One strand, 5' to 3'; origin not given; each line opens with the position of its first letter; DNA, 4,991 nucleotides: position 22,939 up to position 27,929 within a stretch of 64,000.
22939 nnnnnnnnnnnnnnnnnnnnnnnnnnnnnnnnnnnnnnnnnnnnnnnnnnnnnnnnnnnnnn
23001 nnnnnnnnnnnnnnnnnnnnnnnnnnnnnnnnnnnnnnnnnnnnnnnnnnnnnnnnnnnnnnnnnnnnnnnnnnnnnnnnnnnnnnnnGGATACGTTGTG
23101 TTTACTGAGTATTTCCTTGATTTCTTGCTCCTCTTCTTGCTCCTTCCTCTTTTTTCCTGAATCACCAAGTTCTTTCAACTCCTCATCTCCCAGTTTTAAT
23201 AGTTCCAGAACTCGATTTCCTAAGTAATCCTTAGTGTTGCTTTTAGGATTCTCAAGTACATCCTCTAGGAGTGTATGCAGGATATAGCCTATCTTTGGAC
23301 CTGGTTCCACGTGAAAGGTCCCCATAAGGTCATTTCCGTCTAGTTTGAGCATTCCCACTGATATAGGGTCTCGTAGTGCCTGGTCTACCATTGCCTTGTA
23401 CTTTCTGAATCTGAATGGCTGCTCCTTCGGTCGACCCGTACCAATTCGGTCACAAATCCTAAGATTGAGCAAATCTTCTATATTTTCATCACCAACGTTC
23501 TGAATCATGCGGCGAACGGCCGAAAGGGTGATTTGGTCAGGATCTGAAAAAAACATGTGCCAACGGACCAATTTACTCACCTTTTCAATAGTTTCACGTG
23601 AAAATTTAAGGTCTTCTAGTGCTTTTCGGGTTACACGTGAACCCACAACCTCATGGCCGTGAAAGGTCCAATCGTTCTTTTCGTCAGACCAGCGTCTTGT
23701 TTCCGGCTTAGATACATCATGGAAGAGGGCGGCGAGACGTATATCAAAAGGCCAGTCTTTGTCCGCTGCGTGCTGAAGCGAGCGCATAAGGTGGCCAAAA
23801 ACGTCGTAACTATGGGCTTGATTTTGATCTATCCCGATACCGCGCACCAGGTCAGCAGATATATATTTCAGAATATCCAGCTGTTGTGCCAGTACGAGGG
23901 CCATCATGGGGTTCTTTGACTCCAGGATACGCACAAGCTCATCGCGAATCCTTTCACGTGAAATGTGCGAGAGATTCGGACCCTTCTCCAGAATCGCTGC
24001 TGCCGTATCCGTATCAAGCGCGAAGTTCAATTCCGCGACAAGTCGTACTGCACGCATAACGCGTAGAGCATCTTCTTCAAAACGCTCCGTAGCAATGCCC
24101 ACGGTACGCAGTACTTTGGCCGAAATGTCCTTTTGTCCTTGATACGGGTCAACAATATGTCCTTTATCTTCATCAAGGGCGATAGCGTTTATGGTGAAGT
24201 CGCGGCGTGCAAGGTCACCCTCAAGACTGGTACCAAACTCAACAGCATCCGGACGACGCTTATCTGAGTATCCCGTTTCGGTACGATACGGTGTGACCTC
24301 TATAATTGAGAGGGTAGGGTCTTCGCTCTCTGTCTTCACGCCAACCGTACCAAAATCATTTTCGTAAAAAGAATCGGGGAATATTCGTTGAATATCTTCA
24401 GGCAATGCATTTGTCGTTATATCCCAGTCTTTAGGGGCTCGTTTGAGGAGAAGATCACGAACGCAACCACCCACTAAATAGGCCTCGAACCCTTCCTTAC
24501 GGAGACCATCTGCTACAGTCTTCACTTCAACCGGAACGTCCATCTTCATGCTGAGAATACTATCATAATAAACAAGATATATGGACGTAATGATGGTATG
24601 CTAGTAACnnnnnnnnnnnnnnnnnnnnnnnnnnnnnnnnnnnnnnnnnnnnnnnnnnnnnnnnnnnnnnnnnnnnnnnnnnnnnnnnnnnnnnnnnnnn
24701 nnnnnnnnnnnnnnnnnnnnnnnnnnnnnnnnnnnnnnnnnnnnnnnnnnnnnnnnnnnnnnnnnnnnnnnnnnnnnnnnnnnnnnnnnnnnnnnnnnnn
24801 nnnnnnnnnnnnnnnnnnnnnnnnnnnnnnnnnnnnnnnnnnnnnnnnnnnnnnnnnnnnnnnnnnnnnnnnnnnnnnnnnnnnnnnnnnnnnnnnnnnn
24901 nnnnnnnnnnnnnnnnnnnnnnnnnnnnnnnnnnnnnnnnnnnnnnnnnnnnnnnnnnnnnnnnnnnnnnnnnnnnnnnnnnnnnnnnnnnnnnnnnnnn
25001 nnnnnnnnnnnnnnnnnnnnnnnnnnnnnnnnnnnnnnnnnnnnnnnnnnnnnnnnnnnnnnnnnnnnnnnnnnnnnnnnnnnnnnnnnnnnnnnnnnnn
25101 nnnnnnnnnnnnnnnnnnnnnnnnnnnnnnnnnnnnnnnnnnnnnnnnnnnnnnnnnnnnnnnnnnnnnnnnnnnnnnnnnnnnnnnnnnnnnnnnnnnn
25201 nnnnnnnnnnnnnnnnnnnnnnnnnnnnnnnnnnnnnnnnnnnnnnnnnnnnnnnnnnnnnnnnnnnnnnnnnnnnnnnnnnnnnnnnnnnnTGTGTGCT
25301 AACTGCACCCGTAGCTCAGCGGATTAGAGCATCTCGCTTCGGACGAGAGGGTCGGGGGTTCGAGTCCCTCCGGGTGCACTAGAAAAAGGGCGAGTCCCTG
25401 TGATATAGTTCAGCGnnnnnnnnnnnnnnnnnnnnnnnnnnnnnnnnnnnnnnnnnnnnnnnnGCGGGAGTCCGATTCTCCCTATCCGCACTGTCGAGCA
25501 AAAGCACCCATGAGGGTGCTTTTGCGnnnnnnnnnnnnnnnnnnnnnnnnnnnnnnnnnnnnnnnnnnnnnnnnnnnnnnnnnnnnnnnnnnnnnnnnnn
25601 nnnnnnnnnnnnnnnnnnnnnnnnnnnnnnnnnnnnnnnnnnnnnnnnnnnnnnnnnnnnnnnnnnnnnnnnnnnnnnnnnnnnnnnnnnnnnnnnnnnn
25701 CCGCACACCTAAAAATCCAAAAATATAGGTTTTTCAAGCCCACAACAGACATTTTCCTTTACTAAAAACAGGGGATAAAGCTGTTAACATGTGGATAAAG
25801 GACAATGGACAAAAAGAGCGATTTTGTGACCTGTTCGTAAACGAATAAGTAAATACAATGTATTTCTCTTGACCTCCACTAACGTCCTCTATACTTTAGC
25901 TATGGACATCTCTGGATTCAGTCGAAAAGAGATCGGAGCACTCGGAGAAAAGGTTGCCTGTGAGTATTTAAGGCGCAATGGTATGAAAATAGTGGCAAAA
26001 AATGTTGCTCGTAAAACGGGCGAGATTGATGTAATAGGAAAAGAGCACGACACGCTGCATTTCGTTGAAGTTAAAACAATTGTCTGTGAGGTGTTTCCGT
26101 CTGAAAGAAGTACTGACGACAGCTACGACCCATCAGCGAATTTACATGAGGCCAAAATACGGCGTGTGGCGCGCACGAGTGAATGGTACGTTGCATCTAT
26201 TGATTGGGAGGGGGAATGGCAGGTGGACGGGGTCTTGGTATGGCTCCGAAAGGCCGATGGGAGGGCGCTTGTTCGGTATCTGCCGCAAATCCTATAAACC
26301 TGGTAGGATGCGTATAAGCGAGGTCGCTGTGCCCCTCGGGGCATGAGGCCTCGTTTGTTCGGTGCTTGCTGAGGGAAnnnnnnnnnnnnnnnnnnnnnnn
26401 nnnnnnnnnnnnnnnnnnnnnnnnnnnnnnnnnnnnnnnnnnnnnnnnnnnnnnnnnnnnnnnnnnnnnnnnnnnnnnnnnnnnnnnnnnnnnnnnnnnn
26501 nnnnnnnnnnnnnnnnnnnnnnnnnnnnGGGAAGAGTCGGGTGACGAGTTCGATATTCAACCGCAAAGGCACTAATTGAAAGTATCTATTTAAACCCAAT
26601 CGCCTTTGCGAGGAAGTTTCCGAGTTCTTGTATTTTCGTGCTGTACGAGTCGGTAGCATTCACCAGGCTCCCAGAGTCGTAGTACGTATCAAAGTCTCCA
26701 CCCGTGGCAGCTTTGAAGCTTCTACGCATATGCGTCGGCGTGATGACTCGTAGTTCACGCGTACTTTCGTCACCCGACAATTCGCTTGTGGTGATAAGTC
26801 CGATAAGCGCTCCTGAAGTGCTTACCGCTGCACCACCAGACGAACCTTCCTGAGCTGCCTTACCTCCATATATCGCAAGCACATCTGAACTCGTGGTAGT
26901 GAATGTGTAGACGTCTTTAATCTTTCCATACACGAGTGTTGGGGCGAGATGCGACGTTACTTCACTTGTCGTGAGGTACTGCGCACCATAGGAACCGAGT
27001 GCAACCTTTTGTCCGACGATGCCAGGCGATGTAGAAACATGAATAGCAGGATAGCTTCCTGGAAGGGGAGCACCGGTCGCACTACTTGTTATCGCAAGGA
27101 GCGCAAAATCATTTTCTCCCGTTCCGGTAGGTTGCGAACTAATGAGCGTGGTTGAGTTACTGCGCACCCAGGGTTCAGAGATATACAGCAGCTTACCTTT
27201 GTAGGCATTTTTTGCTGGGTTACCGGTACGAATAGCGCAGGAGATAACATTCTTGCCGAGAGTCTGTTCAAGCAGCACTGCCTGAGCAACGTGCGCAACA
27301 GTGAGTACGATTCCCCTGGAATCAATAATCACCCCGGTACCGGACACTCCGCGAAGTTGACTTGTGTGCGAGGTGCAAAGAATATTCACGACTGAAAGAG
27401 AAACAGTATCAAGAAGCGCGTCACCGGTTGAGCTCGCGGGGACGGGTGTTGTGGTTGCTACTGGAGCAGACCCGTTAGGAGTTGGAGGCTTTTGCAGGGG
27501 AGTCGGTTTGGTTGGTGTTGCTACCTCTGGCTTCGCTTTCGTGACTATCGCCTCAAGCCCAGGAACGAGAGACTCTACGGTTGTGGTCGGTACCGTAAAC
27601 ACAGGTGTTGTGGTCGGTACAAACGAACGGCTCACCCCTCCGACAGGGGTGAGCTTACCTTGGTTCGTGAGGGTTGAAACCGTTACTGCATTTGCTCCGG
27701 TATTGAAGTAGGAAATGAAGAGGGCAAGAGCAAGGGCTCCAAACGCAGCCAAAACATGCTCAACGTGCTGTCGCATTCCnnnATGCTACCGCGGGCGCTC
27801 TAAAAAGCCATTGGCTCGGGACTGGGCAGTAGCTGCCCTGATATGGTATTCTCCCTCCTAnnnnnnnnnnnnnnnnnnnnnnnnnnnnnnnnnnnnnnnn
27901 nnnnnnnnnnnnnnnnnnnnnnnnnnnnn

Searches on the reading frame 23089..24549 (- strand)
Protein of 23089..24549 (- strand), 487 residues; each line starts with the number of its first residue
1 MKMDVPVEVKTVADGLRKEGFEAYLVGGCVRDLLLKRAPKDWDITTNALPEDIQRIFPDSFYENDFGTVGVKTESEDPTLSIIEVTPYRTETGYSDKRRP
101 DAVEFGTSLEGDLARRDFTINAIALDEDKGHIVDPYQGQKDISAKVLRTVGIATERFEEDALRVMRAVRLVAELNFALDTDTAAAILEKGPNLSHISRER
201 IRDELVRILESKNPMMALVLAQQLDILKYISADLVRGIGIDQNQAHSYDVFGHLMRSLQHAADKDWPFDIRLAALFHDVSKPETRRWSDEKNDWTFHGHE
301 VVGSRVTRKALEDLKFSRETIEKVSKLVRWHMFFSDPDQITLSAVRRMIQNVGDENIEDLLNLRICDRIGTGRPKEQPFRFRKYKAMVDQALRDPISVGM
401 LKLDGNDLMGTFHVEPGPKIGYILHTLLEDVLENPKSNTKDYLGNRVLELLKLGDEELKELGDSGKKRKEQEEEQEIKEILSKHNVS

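Call 11: find_related_loci(query=window:23089-24549:-, collection=genome_contigs, flank=4000)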
Query window:23089-24549:- (487 aa) in genome_contigs; peptide patterns used: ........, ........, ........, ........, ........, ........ (x = any residue, [..] = any of these).
598 stretches matched a pattern (row limit reached: there are more); 488 encode a relative of the query (tblastn E <= 1e-3); the best 80 are kept; 80 distinct loci.
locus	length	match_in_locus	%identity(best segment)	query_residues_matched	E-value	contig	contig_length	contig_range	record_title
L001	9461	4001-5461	80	1-487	0e+0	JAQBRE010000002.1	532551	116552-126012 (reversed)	MAG: Parcubacteria group bacterium isolate RYN_391 scaffold_1968775, whole genome shotgun sequence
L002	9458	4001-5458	79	1-486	0e+0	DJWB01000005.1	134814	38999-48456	MAG TPA_asm: Patescibacteria group bacterium UBA6241 UBA6241_contig_25236, whole genome shotgun sequence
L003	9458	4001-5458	81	1-486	0e+0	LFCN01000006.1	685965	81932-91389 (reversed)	MAG: Parcubacteria bacterium C7867-004 C7867_00001, whole genome shotgun sequence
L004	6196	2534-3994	78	1-487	0e+0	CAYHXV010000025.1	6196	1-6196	MAG TPA_asm: uncultured Candidatus Saccharibacteria bacterium isolate ERP119705_co17_327 genome assembly, contig: NODE_2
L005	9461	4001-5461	79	1-487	0e+0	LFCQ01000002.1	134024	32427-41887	MAG: Parcubacteria bacterium C7867-007 C7867_00057, whole genome shotgun sequence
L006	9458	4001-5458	80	1-486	0e+0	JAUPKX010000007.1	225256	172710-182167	MAG: Patescibacteria group bacterium isolate erpe_2018_pw_0hr_WHONDRS-PP48-000085_B_bin.9 scaffold_608658, whole genome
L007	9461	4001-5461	78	1-487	0e+0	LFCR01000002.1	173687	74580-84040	MAG: Parcubacteria bacterium C7867-008 C7867_00052, whole genome shotgun sequence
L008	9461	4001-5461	80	1-487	0e+0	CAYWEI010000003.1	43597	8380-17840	MAG TPA_asm: uncultured Candidatus Saccharibacteria bacterium isolate SRP285395_co1_9 genome assembly, contig: NODE_1086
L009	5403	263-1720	79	1-486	0e+0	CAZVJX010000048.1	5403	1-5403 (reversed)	MAG TPA_asm: uncultured Candidatus Saccharibacteria bacterium isolate SRP193066_co1_81 genome assembly, contig: NODE_135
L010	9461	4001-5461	82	1-487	0e+0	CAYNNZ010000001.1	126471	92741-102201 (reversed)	MAG TPA_asm: uncultured Candidatus Saccharibacteria bacterium isolate SRP170004_co1_499 genome assembly, contig: NODE_14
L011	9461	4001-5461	79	1-487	0e+0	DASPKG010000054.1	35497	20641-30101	MAG TPA_asm: Candidatus Paceibacterota bacterium isolate SMAG_U12030 k141_627006, whole genome shotgun sequence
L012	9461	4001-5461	77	1-487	0e+0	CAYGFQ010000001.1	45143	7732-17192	MAG TPA_asm: uncultured Candidatus Saccharibacteria bacterium isolate ERP113451_co1_89 genome assembly, contig: NODE_739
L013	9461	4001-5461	77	1-487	0e+0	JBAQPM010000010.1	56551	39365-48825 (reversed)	MAG: Minisyncoccia bacterium isolate MFD12001_ilm_asm_bin22 k127_43456, whole genome shotgun sequence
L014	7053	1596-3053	80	1-486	0e+0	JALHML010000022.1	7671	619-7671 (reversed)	MAG: Candidatus Paceibacterota bacterium isolate Bin_32_2_1 c_000000032659, whole genome shotgun sequence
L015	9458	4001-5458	80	1-486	0e+0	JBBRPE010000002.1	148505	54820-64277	MAG: Candidatus Paceibacteria bacterium isolate La1_metabat2.398 LA1C_B2.398_k141_1954495L_148505_cov_14.3325, whole gen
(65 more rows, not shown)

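Call 12: search_protein_families(library=pfam, proteins=[window:23089-24549:-])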
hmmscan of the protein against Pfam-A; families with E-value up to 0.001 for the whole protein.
window:23089-24549:- (487 aa): 4 families
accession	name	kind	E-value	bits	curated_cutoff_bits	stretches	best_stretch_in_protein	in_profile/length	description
PF01743.26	PolyA_pol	-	6.5e-36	123.9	23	1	23-148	1-126/126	Poly A polymerase head domain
PF12627.12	PolyA_pol_RNAbd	-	2.7e-12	46.7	22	1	175-230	1-56/64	Probable RNA and SrmB- binding site of polymerase A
PF01966.28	HD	-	1.1e-10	42.2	22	1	252-342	3-102/116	HD domain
PF13735.12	tRNA_NucTran2_2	-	2.7e-09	37.6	27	1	288-443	4-145/149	tRNA nucleotidyltransferase domain 2 putative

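Call 70: find_homologous_proteins(query=window:23089-24549:-, max_evalue=1e-20)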
Query window:23089-24549:- (487 aa): 8000 proteins with E <= 1e-20 among 8000 candidates; the best 120 are listed.
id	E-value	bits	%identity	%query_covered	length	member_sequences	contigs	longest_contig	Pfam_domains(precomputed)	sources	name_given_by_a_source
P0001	0.0e+0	1091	100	100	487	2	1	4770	PF01743.27,PF12627.13,PF01966.29,PF13735.13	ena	-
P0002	6.4e-269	910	82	100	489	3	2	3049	PF01743.27,PF12627.13,PF01966.29,PF13735.13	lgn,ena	-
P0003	6.6e-269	910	82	100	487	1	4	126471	PF01743.27,PF12627.13,PF01966.29,PF13735.13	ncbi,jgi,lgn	jgi:poly(A) polymerase/tRNA nucleotidyltransferase (CCA-adding enzyme)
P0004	1.3e-268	909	82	100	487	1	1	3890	PF01743.27,PF12627.13,PF01966.29,PF13735.13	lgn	-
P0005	5.8e-268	907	81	100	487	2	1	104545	PF01743.27,PF12627.13,PF01966.29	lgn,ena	-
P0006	1.8e-267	906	81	100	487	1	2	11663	PF01743.27,PF12627.13,PF01966.29,PF13735.13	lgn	-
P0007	3.9e-267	905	81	100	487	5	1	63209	PF01743.27,PF12627.13,PF01966.29,PF13735.13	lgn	-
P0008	7.1e-267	904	81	100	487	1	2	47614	PF01743.27,PF12627.13,PF01966.29,PF13735.13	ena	-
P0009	8.0e-267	904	81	100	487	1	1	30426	PF01743.27,PF12627.13,PF01966.29,PF13735.13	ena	-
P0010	1.3e-266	903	80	100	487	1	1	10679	PF01743.27,PF12627.13,PF01966.29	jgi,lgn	jgi:tRNA nucleotidyltransferase (CCA-adding enzyme)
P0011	1.4e-266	903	81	100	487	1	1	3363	PF01743.27,PF12627.13,PF01966.29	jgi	jgi:poly(A) polymerase/tRNA nucleotidyltransferase (CCA-adding enzyme)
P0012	2.9e-266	902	81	100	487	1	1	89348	PF01743.27,PF12627.13,PF01966.29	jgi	jgi:tRNA nucleotidyltransferase (CCA-adding enzyme)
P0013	6.3e-266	901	82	95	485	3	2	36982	PF01743.27,PF12627.13,PF01966.29,PF13735.13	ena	-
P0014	1.2e-265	900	82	100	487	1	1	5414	PF01743.27,PF12627.13,PF01966.29,PF13735.13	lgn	-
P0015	1.5e-265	899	80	100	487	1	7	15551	PF01743.27,PF12627.13,PF01966.29,PF13735.13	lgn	-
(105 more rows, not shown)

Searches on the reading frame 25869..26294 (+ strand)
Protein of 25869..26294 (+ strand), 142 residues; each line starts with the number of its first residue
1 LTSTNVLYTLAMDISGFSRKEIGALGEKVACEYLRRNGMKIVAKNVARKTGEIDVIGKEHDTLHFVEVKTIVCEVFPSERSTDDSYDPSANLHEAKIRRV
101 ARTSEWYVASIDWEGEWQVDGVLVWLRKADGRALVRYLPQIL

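Call 76: search_protein_families(library=pfam, proteins=[window:25869-26294:+], max_evalue=0.01)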
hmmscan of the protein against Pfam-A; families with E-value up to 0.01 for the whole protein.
window:25869-26294:+ (142 aa): 2 families
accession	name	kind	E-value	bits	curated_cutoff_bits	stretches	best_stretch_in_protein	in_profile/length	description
PF02021.23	UPF0102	-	3.5e-16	59.8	23.6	1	26-112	1-72/80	Uncharacterised protein family UPF0102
PF08378.17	NERD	-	0.001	20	22.1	1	23-78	2-64/111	Nuclease-related domain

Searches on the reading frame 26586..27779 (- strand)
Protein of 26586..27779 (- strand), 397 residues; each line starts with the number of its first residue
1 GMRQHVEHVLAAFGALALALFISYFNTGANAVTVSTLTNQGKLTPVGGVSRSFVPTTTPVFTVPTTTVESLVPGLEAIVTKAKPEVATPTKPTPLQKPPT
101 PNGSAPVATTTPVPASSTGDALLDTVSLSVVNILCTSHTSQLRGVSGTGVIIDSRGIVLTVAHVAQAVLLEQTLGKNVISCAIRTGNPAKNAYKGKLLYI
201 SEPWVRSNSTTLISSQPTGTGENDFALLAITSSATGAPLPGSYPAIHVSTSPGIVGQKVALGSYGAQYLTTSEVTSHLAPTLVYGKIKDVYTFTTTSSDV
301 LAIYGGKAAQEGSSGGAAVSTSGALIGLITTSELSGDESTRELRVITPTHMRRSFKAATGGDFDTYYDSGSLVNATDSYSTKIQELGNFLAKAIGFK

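Call 49: search_protein_families(library=pfam, proteins=[window:26586-27779:-])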
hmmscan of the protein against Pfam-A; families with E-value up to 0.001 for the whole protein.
window:26586-27779:- (397 aa): 2 families
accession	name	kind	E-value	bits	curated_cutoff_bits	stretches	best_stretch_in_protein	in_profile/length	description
PF00089.32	Trypsin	-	5.4e-11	43.2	20.6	1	145-350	25-214/220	Trypsin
PF13365.12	Trypsin_2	-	1.1e-09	39.6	27.6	1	147-328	1-144/144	Trypsin-like peptidase domain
